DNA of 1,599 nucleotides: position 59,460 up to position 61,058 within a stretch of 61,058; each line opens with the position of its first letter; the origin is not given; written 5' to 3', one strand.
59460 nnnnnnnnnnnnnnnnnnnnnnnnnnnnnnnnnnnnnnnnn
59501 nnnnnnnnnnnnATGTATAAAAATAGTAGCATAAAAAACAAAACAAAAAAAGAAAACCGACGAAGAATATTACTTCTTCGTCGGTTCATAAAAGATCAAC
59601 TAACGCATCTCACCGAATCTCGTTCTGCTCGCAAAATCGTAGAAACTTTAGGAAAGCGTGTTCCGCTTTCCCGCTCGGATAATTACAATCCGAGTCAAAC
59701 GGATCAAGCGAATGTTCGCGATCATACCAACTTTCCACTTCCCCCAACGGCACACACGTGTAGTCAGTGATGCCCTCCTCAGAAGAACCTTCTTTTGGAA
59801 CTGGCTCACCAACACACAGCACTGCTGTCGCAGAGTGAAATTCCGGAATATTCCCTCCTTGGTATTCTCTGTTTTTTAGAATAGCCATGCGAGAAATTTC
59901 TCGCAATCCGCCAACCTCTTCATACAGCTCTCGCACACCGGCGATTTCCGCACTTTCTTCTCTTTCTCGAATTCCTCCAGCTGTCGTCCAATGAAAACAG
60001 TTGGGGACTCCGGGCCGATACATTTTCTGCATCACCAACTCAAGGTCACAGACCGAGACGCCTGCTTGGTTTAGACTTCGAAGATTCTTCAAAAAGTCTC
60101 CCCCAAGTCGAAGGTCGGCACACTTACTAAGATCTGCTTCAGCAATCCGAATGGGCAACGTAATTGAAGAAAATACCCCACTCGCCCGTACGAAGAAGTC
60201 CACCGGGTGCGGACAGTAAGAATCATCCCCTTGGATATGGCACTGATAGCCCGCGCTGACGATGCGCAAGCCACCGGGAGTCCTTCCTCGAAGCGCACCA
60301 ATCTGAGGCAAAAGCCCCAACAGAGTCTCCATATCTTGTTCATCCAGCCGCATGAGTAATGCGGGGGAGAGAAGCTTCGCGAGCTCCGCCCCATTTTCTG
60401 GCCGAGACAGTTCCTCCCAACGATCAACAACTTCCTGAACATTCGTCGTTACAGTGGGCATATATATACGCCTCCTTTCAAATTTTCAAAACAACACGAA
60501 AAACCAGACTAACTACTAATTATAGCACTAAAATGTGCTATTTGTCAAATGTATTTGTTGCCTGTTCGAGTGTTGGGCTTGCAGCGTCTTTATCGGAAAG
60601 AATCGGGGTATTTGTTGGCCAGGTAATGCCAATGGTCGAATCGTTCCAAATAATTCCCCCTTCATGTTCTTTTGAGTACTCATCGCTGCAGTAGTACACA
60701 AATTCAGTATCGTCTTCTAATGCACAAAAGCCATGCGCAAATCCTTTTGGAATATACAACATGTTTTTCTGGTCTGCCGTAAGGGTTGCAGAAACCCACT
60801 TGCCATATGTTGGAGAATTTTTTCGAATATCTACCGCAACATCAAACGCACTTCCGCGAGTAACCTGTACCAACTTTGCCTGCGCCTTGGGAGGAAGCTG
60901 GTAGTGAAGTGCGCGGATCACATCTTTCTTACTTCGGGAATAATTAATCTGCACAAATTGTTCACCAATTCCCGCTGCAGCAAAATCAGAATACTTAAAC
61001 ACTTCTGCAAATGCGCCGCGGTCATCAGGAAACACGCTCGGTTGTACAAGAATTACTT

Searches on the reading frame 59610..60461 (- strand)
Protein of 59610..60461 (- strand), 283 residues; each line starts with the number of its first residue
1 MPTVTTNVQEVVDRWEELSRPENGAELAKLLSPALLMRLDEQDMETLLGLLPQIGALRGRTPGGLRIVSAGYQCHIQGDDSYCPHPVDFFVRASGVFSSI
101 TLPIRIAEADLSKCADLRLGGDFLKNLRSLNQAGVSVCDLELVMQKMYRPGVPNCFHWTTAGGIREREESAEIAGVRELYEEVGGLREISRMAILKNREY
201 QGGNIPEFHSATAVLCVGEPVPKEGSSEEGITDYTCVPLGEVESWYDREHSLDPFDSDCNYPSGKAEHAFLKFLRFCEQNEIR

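Call 45: search_protein_families(library=pfam, max_evalue=0.01, proteins=[window:59610-60461:-])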
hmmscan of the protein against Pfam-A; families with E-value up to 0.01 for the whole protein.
window:59610-60461:- (283 aa): 1 family
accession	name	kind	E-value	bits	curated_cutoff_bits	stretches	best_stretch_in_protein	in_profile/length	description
PF00293.34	NUDIX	-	2.2e-06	28.1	21.1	1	135-242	8-118/134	NUDIX domain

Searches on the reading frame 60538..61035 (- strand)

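Call 45: search_protein_families(library=pfam, max_evalue=0.01, proteins=[window:60538-61035:-])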
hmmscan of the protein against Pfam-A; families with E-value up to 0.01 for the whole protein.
window:60538-61035:- (165 aa): 1 family
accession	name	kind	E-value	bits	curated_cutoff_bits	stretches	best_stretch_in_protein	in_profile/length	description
PF00908.23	dTDP_sugar_isom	-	1.2e-65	220.8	27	1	2-157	15-167/168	dTDP-4-dehydrorhamnose 3,5-epimerase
